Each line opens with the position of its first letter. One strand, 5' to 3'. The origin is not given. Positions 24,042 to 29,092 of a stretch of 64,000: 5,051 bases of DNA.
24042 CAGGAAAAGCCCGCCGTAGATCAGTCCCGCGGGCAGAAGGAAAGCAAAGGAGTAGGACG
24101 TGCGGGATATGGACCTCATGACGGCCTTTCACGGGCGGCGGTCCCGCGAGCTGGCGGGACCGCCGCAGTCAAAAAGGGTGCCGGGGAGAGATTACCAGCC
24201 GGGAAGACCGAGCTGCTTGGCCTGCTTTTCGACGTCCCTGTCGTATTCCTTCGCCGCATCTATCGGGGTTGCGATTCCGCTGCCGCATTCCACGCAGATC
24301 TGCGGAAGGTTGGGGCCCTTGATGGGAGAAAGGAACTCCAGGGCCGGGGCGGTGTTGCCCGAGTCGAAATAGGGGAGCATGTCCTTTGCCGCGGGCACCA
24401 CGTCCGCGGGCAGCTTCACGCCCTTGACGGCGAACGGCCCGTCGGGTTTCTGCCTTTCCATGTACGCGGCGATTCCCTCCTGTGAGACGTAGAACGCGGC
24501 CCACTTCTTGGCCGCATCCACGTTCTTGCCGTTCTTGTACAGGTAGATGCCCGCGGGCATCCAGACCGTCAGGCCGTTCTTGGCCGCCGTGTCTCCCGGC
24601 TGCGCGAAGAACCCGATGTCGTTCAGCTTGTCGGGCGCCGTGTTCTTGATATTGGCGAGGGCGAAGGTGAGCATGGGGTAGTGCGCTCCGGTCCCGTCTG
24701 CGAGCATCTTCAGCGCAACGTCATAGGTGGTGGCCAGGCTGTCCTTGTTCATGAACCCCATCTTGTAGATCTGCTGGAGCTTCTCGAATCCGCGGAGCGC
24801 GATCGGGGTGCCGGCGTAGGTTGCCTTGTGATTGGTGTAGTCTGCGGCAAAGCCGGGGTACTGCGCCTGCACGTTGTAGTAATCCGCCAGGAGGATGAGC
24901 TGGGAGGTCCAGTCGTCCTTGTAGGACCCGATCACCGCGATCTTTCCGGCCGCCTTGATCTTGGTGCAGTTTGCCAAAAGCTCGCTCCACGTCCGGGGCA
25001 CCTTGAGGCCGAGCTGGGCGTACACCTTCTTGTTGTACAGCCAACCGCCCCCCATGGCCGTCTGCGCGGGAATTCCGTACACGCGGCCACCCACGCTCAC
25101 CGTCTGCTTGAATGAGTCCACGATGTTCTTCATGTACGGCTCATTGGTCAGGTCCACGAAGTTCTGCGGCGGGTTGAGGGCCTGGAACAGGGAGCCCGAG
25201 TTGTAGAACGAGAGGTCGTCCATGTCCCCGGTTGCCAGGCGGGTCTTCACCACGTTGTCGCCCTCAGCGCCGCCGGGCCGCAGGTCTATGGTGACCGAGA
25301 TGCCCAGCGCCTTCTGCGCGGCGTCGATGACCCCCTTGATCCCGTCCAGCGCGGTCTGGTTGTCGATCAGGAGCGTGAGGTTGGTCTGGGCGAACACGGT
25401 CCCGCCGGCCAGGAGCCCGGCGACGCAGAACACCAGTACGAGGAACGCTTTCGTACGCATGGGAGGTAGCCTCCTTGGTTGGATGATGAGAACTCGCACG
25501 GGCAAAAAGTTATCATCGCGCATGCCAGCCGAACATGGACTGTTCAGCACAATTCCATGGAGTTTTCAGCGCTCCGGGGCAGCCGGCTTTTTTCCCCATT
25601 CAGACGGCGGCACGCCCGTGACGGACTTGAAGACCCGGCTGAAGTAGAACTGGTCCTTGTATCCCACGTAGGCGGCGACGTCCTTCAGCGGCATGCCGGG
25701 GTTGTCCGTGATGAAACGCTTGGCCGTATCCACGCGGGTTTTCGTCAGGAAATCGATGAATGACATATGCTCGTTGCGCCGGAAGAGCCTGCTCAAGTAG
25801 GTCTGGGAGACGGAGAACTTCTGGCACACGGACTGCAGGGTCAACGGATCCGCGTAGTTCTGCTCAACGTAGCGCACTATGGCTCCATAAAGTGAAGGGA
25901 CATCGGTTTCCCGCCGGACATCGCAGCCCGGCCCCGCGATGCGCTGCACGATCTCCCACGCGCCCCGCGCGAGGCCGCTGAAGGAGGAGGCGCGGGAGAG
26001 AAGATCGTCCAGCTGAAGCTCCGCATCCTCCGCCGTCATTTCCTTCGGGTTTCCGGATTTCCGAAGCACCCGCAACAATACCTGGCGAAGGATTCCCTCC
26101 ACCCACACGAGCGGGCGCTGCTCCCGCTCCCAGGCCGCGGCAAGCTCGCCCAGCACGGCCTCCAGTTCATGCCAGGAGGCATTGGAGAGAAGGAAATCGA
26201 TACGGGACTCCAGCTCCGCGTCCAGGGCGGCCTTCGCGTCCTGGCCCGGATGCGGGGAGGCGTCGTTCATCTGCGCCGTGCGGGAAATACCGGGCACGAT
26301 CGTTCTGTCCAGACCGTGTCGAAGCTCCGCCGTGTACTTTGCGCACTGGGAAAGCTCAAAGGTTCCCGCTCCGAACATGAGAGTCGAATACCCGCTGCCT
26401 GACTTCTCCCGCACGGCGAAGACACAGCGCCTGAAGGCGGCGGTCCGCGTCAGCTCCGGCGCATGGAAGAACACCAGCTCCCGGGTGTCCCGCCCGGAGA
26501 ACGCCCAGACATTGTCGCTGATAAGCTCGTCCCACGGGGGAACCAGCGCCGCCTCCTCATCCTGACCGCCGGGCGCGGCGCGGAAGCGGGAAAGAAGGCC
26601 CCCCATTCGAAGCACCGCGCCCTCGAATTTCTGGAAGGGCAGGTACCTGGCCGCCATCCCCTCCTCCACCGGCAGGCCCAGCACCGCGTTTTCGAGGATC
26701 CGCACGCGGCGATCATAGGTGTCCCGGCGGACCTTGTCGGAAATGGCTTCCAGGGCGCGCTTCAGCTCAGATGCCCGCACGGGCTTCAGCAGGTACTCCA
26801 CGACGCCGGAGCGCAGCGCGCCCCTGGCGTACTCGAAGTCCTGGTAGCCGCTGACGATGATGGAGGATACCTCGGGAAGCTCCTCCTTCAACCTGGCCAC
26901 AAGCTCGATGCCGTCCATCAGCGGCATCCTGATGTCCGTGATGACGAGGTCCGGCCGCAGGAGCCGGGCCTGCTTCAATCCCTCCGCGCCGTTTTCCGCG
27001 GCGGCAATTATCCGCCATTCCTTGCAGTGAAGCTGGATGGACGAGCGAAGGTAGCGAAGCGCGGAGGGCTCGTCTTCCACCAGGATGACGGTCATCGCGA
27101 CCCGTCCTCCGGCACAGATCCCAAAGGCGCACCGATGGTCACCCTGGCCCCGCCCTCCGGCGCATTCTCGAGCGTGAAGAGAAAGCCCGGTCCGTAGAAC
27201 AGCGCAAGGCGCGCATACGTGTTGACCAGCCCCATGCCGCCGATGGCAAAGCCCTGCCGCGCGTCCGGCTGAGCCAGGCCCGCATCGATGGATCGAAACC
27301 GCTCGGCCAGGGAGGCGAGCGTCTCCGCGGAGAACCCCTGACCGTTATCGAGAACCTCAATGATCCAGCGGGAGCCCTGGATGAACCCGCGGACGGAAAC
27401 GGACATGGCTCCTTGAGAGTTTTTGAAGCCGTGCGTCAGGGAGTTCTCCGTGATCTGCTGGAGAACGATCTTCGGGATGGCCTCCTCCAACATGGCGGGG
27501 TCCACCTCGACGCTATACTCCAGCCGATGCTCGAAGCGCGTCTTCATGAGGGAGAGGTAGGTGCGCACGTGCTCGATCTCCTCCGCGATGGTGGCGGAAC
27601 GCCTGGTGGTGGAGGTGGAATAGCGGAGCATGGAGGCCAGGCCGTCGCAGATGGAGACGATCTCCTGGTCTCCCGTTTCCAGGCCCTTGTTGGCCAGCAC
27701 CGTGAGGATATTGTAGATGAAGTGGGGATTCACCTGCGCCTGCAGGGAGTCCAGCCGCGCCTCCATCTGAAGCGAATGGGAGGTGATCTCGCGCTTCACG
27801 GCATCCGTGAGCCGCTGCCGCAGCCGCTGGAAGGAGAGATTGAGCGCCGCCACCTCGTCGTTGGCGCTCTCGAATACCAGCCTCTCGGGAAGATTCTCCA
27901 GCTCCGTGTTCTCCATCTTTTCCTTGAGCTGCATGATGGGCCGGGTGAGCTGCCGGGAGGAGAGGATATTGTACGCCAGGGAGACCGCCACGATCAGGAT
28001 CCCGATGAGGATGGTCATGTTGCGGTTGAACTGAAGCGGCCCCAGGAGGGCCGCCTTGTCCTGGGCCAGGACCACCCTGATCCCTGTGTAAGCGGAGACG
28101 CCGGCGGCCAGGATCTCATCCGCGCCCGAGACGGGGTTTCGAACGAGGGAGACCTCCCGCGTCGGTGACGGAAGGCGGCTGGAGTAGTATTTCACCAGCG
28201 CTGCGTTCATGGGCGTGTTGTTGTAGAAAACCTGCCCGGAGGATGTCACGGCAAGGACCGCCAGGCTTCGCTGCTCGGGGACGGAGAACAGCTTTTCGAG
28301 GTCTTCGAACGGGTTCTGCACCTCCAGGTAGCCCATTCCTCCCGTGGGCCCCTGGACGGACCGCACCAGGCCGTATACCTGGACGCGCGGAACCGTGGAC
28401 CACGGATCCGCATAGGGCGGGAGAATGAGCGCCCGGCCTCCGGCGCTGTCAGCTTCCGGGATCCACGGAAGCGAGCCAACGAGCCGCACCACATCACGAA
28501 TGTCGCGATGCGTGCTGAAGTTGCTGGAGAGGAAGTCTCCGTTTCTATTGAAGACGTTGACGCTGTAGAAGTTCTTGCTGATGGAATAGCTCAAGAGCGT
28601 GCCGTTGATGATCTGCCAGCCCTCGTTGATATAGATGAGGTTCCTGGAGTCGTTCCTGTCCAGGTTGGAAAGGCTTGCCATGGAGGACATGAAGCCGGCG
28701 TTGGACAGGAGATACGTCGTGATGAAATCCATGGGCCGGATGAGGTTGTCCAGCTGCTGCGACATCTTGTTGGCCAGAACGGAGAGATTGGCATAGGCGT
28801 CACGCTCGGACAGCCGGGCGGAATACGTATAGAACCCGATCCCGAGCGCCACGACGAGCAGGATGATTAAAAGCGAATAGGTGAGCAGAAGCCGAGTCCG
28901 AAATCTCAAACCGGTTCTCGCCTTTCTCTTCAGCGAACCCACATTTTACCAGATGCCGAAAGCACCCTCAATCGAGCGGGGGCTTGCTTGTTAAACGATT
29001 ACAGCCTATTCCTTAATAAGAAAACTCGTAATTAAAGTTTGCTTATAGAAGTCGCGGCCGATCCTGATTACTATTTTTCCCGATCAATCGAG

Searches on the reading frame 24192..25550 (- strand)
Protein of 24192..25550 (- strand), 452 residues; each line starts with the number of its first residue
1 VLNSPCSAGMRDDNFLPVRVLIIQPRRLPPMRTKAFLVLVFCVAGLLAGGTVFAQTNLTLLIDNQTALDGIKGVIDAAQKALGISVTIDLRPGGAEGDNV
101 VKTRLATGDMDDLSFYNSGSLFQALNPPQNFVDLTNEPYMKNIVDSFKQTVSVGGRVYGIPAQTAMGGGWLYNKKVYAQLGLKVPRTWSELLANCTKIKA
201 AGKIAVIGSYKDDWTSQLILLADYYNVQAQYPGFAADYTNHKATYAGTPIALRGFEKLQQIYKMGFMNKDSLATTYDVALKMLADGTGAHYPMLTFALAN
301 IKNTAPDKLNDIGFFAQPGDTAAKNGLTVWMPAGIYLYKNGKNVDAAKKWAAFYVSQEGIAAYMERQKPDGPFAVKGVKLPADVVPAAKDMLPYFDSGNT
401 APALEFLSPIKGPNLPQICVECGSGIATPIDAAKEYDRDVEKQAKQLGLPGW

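Call 96: search_protein_families(library=pfam, proteins=[window:24192-25550:-], max_evalue=0.00001)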
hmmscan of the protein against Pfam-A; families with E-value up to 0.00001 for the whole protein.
window:24192-25550:- (452 aa): 1 family
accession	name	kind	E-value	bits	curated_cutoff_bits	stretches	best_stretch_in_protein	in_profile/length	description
PF01547.30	SBP_bac_1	-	8.2e-20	72.4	26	1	70-359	9-305/307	Bacterial extracellular solute-binding protein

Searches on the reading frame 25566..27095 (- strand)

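Call 96: search_protein_families(library=pfam, proteins=[window:25566-27095:-], max_evalue=0.00001)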
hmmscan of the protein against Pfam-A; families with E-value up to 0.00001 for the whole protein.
window:25566-27095:- (509 aa): 3 families
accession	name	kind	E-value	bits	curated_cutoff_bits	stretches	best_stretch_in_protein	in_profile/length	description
PF00072.30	Response_reg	-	5.6e-24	84.9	30.2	1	3-115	1-110/111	Response regulator receiver domain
PF12833.13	HTH_18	-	4.1e-21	75.5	33.6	1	424-502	2-79/80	Helix-turn-helix domain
PF00165.29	HTH_AraC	-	2.8e-15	56.5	26.6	1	467-500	8-40/42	Bacterial regulatory helix-turn-helix proteins, AraC family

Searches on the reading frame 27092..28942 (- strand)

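Call 38: search_protein_families(library=pfam, proteins=[window:27092-28942:-], max_evalue=0.001)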
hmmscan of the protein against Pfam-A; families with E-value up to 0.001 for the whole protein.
window:27092-28942:- (616 aa): 3 families
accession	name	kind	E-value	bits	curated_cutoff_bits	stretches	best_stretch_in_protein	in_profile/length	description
PF06580.19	His_kinase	-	4.1e-21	75.4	25.2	1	395-474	1-81/81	Histidine kinase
PF02518.31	HATPase_c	-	4.1e-08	34.1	26.4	1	494-607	6-109/111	Histidine kinase-, DNA gyrase B-, and HSP90-like ATPase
PF00672.30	HAMP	-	6e-05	23.7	25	1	329-379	3-52/53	HAMP domain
